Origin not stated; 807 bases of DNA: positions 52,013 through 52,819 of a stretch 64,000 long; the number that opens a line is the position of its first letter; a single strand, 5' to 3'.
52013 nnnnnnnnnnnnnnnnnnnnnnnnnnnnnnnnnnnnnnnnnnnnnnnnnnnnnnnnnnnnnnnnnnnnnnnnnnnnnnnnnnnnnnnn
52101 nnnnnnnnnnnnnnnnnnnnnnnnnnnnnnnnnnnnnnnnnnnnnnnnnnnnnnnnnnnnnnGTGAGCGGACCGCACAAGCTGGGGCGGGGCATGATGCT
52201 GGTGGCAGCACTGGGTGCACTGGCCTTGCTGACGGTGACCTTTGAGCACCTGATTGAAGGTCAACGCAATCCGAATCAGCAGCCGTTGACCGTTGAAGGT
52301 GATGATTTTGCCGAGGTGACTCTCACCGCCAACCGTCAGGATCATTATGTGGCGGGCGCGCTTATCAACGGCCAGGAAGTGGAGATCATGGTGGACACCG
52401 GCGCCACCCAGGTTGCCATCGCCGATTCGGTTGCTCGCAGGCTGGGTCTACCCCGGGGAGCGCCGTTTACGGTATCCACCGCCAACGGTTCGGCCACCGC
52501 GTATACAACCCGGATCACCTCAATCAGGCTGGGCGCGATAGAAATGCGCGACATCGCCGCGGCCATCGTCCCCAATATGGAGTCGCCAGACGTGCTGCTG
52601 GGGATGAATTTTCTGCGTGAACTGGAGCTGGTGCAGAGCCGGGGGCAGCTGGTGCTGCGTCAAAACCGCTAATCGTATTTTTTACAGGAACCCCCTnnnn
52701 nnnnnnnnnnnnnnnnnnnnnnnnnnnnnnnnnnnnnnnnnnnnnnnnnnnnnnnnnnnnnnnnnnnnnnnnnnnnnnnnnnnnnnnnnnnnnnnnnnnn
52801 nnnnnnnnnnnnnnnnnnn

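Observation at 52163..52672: Retropepsin-like aspartic protease gene wedged between aceF and lpd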

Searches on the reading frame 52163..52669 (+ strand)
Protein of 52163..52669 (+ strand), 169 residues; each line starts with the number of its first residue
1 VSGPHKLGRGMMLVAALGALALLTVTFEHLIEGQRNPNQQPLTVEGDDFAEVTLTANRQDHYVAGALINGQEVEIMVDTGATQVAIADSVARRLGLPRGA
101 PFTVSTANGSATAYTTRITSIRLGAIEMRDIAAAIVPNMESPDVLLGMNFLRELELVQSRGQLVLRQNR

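Call 3: search_protein_families(library=pfam, proteins=[window:52163-52669:+], max_evalue=0.01)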
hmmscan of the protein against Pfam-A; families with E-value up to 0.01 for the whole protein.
window:52163-52669:+ (169 aa): 4 families
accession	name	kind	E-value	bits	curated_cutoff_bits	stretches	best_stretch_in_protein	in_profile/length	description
PF13975.11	gag-asp_proteas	-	1e-27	96.9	28.2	1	66-152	3-91/92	gag-polyprotein putative aspartyl protease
PF13650.11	Asp_protease_2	-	1.3e-22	80.8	24.3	1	66-150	3-90/90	Aspartyl protease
PF08284.16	RVP_2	-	1.1e-05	25.7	20.3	1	63-155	23-118/136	Retroviral aspartyl protease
PF00077.25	RVP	-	0.0022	18.7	20.7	1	66-155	9-97/101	Retroviral aspartyl protease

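Call 4: search_protein_families(library=ncbifam, proteins=[window:52163-52669:+], max_evalue=0.01)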
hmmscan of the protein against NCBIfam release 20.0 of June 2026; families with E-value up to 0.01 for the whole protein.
window:52163-52669:+ (169 aa): 3 families
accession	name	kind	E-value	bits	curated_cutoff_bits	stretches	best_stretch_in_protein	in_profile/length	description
TIGR02281.1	clan_AA_DTGA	subfamily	3.1e-29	101.6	57.95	1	51-167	1-121/121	TIGR02281 family clan AA aspartic protease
TIGR03698.1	clan_AA_DTGF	subfamily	1.9e-07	31.3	57.35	1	70-159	14-101/107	clan AA aspartic protease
NF038019.1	PE_process_PecA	equivalog_domain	0.0019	17.6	150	1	66-124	19-78/278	PecA family PE domain-processing aspartic protease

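Call 5: find_homologous_proteins(query=window:52163-52669:+, max_evalue=0.001)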
Query window:52163-52669:+ (169 aa): 316 proteins with E <= 0.001 among 1016 candidates; the best 120 are listed.
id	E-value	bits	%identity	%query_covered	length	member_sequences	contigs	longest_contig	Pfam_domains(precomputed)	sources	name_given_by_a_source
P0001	1.8e-101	354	100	100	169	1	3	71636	PF13650.12,PF08284.17,PF13975.12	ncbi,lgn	-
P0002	2.0e-79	283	80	99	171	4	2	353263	PF13650.12,PF08284.17,PF13975.12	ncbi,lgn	ncbi:MAG: TIGR02281 family clan AA aspartic protease [Lysobacterales bacterium]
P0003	1.0e-77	277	79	99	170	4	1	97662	PF13650.12,PF08284.17,PF13975.12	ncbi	-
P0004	9.4e-68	245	76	87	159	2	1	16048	PF13650.12,PF13975.12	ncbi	ncbi:MAG: TIGR02281 family clan AA aspartic protease [Pseudomonadota bacterium]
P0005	5.3e-65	236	69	99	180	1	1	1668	PF13650.12,PF13975.12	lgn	-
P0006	3.4e-61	223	67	98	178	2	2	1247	PF13650.12,PF13975.12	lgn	-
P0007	3.8e-61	223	65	98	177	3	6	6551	PF13650.12,PF08284.17,PF13975.12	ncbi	-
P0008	5.3e-61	223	62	99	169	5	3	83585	PF13650.12,PF08284.17,PF13975.12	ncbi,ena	-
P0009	5.2e-60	220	66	93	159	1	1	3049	PF13650.12,PF08284.17,PF13975.12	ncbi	-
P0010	6.4e-51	190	59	97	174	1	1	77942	PF13650.12,PF13975.12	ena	-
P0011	6.7e-50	187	56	97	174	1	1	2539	PF13650.12,PF13975.12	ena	-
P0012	1.4e-48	183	57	97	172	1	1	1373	PF13650.12,PF13975.12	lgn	-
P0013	2.0e-47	179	55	93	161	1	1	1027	PF13650.12,PF13975.12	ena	-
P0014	2.1e-40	156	55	93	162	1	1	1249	PF13650.12,PF13975.12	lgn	-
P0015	2.1e-39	153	48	96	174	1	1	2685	PF13650.12,PF13975.12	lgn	-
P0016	7.3e-39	151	49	98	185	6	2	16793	PF13650.12,PF13975.12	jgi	jgi:aspartyl protease family protein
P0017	2.0e-38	150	47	97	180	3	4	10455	PF13650.12,PF13975.12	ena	-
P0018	6.0e-38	148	48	96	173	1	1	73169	PF13650.12,PF13975.12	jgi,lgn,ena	-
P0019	2.5e-37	146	49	96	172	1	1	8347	PF13650.12,PF13975.12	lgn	-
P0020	2.7e-37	146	46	96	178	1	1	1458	PF13650.12,PF13975.12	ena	-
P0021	4.6e-37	145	48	95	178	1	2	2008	PF13650.12,PF13975.12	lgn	-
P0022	5.4e-37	145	47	96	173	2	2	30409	PF13650.12,PF13975.12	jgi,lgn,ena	-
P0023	9.0e-37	144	49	98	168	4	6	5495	PF13650.12,PF13975.12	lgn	-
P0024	3.5e-36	142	48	94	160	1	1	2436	PF13650.12,PF13975.12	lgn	-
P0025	1.7e-35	140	47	94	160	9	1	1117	PF13650.12,PF13975.12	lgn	-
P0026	2.0e-35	140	49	96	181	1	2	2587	PF13650.12,PF13975.12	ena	-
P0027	3.9e-35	139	46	98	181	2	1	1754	PF13650.12,PF13975.12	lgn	-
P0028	3.9e-35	139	48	96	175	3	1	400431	PF13650.12,PF13975.12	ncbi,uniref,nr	ncbi:TIGR02281 family clan AA aspartic protease [Alkalimonas delamerensis]|uniref:TIGR02281 family c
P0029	5.5e-35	138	47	96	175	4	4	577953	PF13650.12,PF13975.12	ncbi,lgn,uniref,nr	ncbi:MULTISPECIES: TIGR02281 family clan AA aspartic protease [unclassified Pseudomonas]|uniref:retr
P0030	1.6e-34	137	46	95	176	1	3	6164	PF13650.12,PF13975.12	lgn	-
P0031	2.7e-34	136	45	95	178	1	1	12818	PF13650.12,PF13975.12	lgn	-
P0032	1.4e-33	134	50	94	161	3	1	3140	PF13650.12,PF13975.12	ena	-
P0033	7.7e-33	131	46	92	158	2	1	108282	PF13650.12,PF13975.12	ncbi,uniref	ncbi:TIGR02281 family clan AA aspartic protease [Ferrimonas pelagia]|uniref:TIGR02281 family clan AA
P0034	1.1e-32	131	48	93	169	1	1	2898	PF13650.12,PF13975.12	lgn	-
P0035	1.2e-32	131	45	98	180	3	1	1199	PF13650.12,PF13975.12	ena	-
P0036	1.4e-32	131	45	98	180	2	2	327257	PF13650.12,PF13975.12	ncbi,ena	-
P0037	1.6e-32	130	44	97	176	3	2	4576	PF13650.12,PF13975.12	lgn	-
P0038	4.1e-32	129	46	96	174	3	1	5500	PF13650.12,PF13975.12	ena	-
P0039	4.4e-32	129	46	98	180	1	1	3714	PF13650.12,PF13975.12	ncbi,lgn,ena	-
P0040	4.8e-32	129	44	95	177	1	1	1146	PF13650.12,PF13975.12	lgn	-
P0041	7.1e-32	128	47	92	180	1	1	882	PF13650.12,PF13975.12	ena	-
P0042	9.3e-32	128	44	98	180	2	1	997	PF13650.12,PF13975.12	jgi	jgi:aspartyl protease family protein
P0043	1.3e-31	127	46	98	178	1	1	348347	PF13650.12,PF13975.12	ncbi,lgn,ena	-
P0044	1.7e-31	127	45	95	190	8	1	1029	PF13650.12,PF13975.12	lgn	-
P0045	4.8e-31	126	43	92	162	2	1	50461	PF13650.12,PF13975.12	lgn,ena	-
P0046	5.1e-31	125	45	91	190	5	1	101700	PF13650.12,PF13975.12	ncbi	-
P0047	6.7e-31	125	42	96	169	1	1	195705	PF13650.12,PF13975.12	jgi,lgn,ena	-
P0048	6.8e-31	125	45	93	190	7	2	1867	PF13650.12,PF13975.12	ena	-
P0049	9.3e-31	125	44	91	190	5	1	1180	PF13650.12,PF13975.12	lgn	-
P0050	9.4e-31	125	45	91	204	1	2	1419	PF13650.12,PF13975.12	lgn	-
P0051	1.8e-30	124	44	95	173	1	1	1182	PF13650.12,PF13975.12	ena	-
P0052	3.5e-30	123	42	96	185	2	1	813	PF13650.12,PF13975.12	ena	-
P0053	6.7e-30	122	43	96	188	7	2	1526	PF13650.12,PF13975.12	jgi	-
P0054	7.0e-30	122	43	94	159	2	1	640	PF13650.12,PF13975.12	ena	-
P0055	7.0e-30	122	45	93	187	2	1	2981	PF13650.12,PF13975.12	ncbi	-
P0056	9.3e-30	121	43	95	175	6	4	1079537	PF13650.12,PF13975.12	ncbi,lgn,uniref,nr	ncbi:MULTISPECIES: retropepsin-like aspartic protease family protein [Alkalimonas]|uniref:TIGR02281 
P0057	1.3e-29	121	43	98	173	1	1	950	PF13650.12,PF13975.12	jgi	-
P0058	2.3e-29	120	44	93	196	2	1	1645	PF13650.12,PF13975.12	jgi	-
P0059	2.4e-29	120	43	96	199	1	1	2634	PF13650.12,PF13975.12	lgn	-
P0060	3.4e-29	120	45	96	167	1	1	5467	PF13650.12,PF13975.12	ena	-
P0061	4.6e-29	119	43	96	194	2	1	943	PF13650.12,PF13975.12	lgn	-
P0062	4.8e-29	119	47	86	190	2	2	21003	PF13650.12,PF13975.12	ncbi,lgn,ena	ncbi:MAG: TIGR02281 family clan AA aspartic protease [Pseudomonadota bacterium]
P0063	5.1e-29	119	46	92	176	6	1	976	PF13650.12,PF13975.12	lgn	-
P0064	6.5e-29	119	41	96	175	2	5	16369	PF13650.12,PF13975.12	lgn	-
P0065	1.1e-28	118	42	94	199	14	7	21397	PF13650.12,PF13975.12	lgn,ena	-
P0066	1.2e-28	118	43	94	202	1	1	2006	PF13650.12,PF13975.12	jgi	-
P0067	1.3e-28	118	41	100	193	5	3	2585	PF13650.12,PF13975.12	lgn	-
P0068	1.5e-28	118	41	98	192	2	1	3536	PF13650.12,PF13975.12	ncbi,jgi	-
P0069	1.7e-28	117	42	96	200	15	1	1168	PF13650.12,PF13975.12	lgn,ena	-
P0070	1.7e-28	117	42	96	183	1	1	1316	PF13650.12,PF13975.12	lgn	-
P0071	2.2e-28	117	42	94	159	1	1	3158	PF13650.12,PF13975.12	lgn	-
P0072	2.8e-28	117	45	92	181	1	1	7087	PF13650.12,PF13975.12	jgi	jgi:aspartyl protease family protein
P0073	3.5e-28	116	44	96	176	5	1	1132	PF13650.12,PF13975.12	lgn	-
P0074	3.6e-28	116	42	98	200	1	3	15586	PF13650.12,PF13975.12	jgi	jgi:aspartyl protease family protein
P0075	6.5e-28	115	42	92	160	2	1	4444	PF13650.12,PF13975.12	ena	-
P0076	7.3e-28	115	41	98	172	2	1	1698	PF13650.12,PF13975.12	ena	-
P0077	2.5e-27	114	41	94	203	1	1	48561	PF13650.12,PF13975.12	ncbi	-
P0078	2.8e-27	113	42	92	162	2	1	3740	PF13650.12,PF13975.12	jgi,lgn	-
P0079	3.0e-27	113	42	92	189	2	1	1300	PF13650.12,PF13975.12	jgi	-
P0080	3.0e-27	113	42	94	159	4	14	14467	PF13650.12,PF13975.12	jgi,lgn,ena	jgi:aspartyl protease family protein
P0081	4.7e-27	113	40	96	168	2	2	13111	PF13650.12,PF13975.12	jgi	jgi:aspartyl protease family protein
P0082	1.1e-26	111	39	100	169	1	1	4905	PF13650.12,PF13975.12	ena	-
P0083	1.3e-26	111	44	92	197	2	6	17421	PF13650.12,PF13975.12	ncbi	-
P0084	2.1e-26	110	42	92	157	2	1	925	PF13650.12,PF13975.12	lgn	-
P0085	1.9e-24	104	42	92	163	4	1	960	PF13650.12,PF13975.12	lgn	-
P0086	1.9e-21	94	48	72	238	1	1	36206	PF13650.12,PF13975.12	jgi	jgi:aspartyl protease family protein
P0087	2.3e-21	94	46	69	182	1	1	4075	PF13650.12,PF13975.12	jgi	jgi:aspartyl protease family protein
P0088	4.5e-21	93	47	75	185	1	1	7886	PF13650.12,PF13975.12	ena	-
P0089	5.3e-21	93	47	75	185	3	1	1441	PF13650.12,PF13975.12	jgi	jgi:aspartyl protease family protein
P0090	5.8e-21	93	47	72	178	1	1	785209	PF13650.12,PF13975.12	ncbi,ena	-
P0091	7.2e-21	93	49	69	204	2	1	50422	PF13650.12,PF13975.12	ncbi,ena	-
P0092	6.6e-20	89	47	71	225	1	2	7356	PF13650.12,PF13975.12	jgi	jgi:aspartyl protease family protein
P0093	1.2e-19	89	45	69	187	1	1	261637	PF13650.12,PF13975.12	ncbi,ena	-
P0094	1.3e-19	88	47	72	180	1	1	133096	PF13650.12,PF13975.12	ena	-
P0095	1.6e-19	88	46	73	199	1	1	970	PF13650.12,PF13975.12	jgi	jgi:aspartyl protease family protein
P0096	1.8e-19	88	46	69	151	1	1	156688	PF13650.12,PF13975.12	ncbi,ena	-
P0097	6.6e-19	86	46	72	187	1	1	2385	PF13650.12,PF13975.12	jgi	jgi:aspartyl protease family protein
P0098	2.1e-18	85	43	69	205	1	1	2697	PF13650.12,PF13975.12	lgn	-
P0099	4.7e-18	83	40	69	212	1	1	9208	PF13650.12,PF13975.12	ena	-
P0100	7.1e-18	83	42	72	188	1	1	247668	PF13650.12,PF13975.12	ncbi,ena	-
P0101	9.0e-18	82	45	66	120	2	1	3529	PF13650.12,PF13975.12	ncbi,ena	-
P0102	1.3e-17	82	45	69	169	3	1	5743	PF13650.12,PF13975.12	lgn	-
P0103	1.3e-17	82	48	56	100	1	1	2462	PF13650.12,PF13975.12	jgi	jgi:aspartyl protease family protein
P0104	3.0e-17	81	44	71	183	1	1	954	PF13650.12,PF13975.12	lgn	-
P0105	5.4e-17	80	38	93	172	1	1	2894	PF13650.12,PF13975.12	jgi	jgi:aspartyl protease family protein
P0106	1.0e-16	79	44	69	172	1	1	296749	PF13650.12,PF13975.12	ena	-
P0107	1.1e-16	79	43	68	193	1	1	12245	PF13650.12,PF13975.12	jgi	jgi:aspartyl protease family protein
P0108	1.6e-16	78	38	69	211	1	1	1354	PF13650.12,PF13975.12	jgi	jgi:aspartyl protease family protein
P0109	1.7e-16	78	44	69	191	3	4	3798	PF13650.12,PF13975.12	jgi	jgi:aspartyl protease family protein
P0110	1.8e-16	78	45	69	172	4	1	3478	PF13650.12,PF13975.12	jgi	jgi:aspartyl protease family protein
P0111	1.8e-16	78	43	68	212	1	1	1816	PF13650.12,PF13975.12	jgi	jgi:aspartyl protease family protein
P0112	3.4e-16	77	43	69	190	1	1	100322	PF13650.12,PF13975.12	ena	-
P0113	7.2e-16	76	45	69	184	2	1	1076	PF13650.12,PF13975.12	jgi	jgi:aspartyl protease family protein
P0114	8.1e-16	76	42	69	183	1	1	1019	PF13650.12,PF13975.12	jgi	jgi:aspartyl protease family protein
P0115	1.1e-15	76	40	69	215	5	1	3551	PF13650.12,PF13975.12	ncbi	ncbi:MAG TPA: retropepsin-like aspartic protease [Hydrogenophaga sp.]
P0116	1.3e-15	76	42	63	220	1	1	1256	PF13650.12,PF13975.12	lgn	-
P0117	2.0e-15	75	33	81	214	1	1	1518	PF13650.12,PF13975.12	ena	-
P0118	2.1e-15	75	42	69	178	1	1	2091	PF13650.12,PF13975.12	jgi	jgi:aspartyl protease family protein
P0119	2.3e-15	75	48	63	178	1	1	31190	PF13650.12,PF13975.12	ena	-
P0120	2.4e-15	75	43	69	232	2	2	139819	PF13650.12,PF13975.12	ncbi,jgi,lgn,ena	-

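Call 12: find_related_loci(query=A3, collection=genome_contigs, flank=6000)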
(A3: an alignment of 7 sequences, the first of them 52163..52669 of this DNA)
Query A3 (169 aa) in genome_contigs; peptide patterns used: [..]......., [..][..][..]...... (x = any residue, [..] = any of these).
73 stretches matched a pattern; 34 encode a relative of the query (tblastn E <= 1e-3); 34 distinct loci.
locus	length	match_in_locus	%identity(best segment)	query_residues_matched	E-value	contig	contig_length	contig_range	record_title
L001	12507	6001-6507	80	1-167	2e-87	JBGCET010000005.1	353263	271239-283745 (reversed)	MAG: Lysobacterales bacterium isolate SGMAG-40 contig5, whole genome shotgun sequence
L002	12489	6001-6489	82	5-167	2e-86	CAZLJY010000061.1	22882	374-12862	MAG TPA_asm: uncultured Gammaproteobacteria bacterium isolate binchicken_co366_45 genome assembly, contig: NODE_1121_len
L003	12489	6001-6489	80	5-167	7e-78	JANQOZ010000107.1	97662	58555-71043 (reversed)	MAG: Lysobacterales bacterium isolate IP29b_bin.149 k99_2188039, whole genome shotgun sequence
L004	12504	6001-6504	79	1-167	4e-77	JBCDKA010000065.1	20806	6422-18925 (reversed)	MAG: Pseudomonadota bacterium isolate P01_H01_bin.48 k141_2728490_length_20806_cov_27.3295, whole genome shotgun sequenc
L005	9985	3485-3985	75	3-169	1e-74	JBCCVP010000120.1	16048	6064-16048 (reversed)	MAG: Pseudomonadota bacterium isolate P01_E01_bin.40 k141_1276477_length_16048_cov_66.7553, whole genome shotgun sequenc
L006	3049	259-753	66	4-168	2e-70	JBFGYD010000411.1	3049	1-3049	MAG: Lysobacterales bacterium isolate Mix_sand06.2021.04.D.43 k141_3281246_length_3049_cov_9.0000, whole genome shotgun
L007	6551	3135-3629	65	4-168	8e-68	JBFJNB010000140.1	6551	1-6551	MAG: Lysobacterales bacterium isolate Mix_sand17.2022.03.Z.43 k141_391965_length_6551_cov_7.2193, whole genome shotgun s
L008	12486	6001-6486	63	6-167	4e-62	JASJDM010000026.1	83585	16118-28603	MAG: Lysobacterales bacterium isolate MO_188.B40 MO_188.c_158, whole genome shotgun sequence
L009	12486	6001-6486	45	8-169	2e-41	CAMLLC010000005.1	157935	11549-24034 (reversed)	MAG: uncultured Ventosimonas sp. isolate SRR12181009_bin.4_metawrap_v1.3.0_MAG genome assembly, contig: ERZ12593195_43,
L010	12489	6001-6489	45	6-167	8e-41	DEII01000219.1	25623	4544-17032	MAG TPA_asm: Methylococcaceae bacterium UBA2778 UBA2778_contig_17990, whole genome shotgun sequence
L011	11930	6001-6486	44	6-167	5e-40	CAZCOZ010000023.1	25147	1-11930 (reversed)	MAG TPA_asm: uncultured Thiotrichaceae bacterium isolate binchicken_co53_103 genome assembly, contig: NODE_854_length_25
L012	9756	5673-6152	42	8-167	4e-38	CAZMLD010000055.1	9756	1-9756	MAG TPA_asm: uncultured Thiotrichaceae bacterium isolate binchicken_co53_174 genome assembly, contig: NODE_4757_length_9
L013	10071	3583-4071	44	6-167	6e-38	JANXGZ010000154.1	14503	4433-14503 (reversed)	MAG: Methylococcales bacterium isolate Bin06_002 c_000001332493, whole genome shotgun sequence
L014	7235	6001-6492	43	6-169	5e-38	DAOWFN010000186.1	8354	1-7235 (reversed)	MAG TPA_asm: Gammaproteobacteria bacterium isolate CSMAG_1966 CSMAG_1966_k141_1496181_length_8354_cov_22.3785, whole gen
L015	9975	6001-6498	42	2-167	8e-38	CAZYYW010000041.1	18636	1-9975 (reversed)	MAG TPA_asm: uncultured Thiotrichaceae bacterium isolate binchicken_co112_29 genome assembly, contig: NODE_969_length_18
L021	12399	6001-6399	45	34-167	2e-29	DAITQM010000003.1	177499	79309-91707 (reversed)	MAG TPA_asm: Pseudomonadota bacterium isolate CTOTU46466 NODE_25_length_177499_cov_39.581727, whole genome shotgun seque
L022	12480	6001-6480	40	10-167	2e-29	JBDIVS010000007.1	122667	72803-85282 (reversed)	MAG: Wenzhouxiangellaceae bacterium isolate Bin_19 NODE_111_length_122667_cov_436.773135, whole genome shotgun sequence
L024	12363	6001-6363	39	45-165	3e-22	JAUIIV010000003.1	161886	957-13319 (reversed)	MAG: Gammaproteobacteria bacterium isolate Co_bin.276 NODE_1017_length_161886_cov_2.011802, whole genome shotgun sequenc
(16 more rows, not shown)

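Call 14: search_solved_structures(query=A1, max_evalue=1, show_alignments=2)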
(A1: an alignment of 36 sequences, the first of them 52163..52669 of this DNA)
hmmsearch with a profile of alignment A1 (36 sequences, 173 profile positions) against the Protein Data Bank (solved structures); distinct sequences matched with E-value up to 1: 33.
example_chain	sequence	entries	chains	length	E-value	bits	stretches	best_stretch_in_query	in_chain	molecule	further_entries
5c9b_A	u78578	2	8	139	6.3e-27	97.3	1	51-170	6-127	ApRick protease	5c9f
5c9d_A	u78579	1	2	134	1.3e-26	96.3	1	53-170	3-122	ApRick protease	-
9iy9_A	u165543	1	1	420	1.3e-05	27.9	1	71-156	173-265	Exported protein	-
4rgh_A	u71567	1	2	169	0.0011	21.6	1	69-160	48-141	Protein DDI1 homolog 2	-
4z2z_A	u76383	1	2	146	0.0019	20.9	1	71-157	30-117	DNA damage-inducible protein 1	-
2i1a_A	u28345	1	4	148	0.0019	20.8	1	71-157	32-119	DNA damage-inducible protein DDI1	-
3s8i_A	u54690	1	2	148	0.003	20.2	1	69-160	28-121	Protein DDI1 homolog 1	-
1ivp_A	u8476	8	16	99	0.0077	18.9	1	67-87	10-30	HIV-2 PROTEASE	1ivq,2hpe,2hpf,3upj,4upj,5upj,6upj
1hii_A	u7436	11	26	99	0.0091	18.6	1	67-87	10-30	HIV-2 PROTEASE | HIV-II PROTEASE | Protease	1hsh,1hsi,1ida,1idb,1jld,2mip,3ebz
1zap_A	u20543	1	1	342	0.022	17.4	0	70-98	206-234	SECRETED ASPARTIC PROTEINASE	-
1eag_A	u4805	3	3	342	0.025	17.2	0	70-98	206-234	ASPARTIC PROTEINASE (SAP2 GENE PRODUCT) | Candidapepsin-2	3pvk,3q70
2sam_A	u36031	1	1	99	0.034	16.8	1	67-86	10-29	SIV PROTEASE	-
1az5_A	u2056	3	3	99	0.034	16.8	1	67-86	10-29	SIV PROTEASE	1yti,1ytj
1sip_A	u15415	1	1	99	0.037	16.7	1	67-86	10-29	UNLIGANDED SIV PROTEASE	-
1siv_A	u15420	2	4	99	0.037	16.7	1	67-86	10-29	SIV PROTEASE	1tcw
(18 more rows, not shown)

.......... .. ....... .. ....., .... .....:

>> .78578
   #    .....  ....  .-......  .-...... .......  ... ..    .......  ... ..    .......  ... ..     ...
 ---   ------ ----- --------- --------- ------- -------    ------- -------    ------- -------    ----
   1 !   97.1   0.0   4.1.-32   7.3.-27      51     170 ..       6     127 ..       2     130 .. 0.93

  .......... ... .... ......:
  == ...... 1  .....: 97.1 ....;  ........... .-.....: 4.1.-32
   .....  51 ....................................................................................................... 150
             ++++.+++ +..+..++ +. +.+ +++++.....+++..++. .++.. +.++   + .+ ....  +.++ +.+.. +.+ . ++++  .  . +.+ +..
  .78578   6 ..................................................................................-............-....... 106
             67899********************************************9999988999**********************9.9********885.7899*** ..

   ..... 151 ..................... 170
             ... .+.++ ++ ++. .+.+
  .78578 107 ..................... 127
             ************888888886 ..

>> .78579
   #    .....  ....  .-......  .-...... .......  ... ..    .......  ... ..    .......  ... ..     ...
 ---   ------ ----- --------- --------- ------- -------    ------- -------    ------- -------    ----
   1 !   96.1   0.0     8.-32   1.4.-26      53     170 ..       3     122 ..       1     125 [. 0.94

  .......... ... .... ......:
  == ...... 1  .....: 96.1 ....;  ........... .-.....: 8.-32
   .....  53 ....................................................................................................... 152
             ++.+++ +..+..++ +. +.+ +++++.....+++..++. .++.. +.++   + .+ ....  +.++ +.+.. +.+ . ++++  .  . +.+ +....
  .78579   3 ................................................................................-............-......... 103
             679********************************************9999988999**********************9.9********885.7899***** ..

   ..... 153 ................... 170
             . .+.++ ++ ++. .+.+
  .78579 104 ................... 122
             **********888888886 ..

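Call 26: find_encoding_contigs(protein=P0065, flank=6000, max_places=3)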
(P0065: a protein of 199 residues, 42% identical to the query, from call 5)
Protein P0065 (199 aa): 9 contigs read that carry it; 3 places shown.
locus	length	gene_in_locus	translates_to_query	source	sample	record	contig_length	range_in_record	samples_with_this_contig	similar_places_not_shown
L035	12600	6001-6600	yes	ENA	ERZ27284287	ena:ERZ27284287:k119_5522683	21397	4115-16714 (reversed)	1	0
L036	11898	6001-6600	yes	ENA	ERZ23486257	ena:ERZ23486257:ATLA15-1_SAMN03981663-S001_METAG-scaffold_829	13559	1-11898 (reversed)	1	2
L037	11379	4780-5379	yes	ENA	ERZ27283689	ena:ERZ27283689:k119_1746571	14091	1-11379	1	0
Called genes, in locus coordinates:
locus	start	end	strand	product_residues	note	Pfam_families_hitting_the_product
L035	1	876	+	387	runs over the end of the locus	PF01734:Patatin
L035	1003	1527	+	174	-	PF01272:GreA_GreB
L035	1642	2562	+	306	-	PF03186:CobD_Cbib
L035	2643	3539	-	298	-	PF03193:RsgA_GTPase, PF01926:MMR_HSR1 (weak)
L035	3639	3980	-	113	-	PF01329:Pterin_4a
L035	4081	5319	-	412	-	PF16491:Peptidase_M48_N, PF01435:Peptidase_M48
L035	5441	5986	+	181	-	PF00929:RNase_T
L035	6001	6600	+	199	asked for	PF13650:Asp_protease_2, PF13975:gag-asp_proteas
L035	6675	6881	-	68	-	PF20104:DUF6494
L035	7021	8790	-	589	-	PF00342:PGI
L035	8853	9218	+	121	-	PF03788:LrgA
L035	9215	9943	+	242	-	PF04172:LrgB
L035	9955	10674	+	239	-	PF07264:EI24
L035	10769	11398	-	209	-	PF02798:GST_N, PF13417:GST_N_3, PF13409:GST_N_2, PF00043:GST_C, PF13410:GST_C_2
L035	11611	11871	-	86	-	-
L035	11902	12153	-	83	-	-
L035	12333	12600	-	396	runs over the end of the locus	PF00108:Thiolase_N, PF02803:Thiolase_C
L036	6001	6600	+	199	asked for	PF13650:Asp_protease_2, PF13975:gag-asp_proteas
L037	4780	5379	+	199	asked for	PF13650:Asp_protease_2, PF13975:gag-asp_proteas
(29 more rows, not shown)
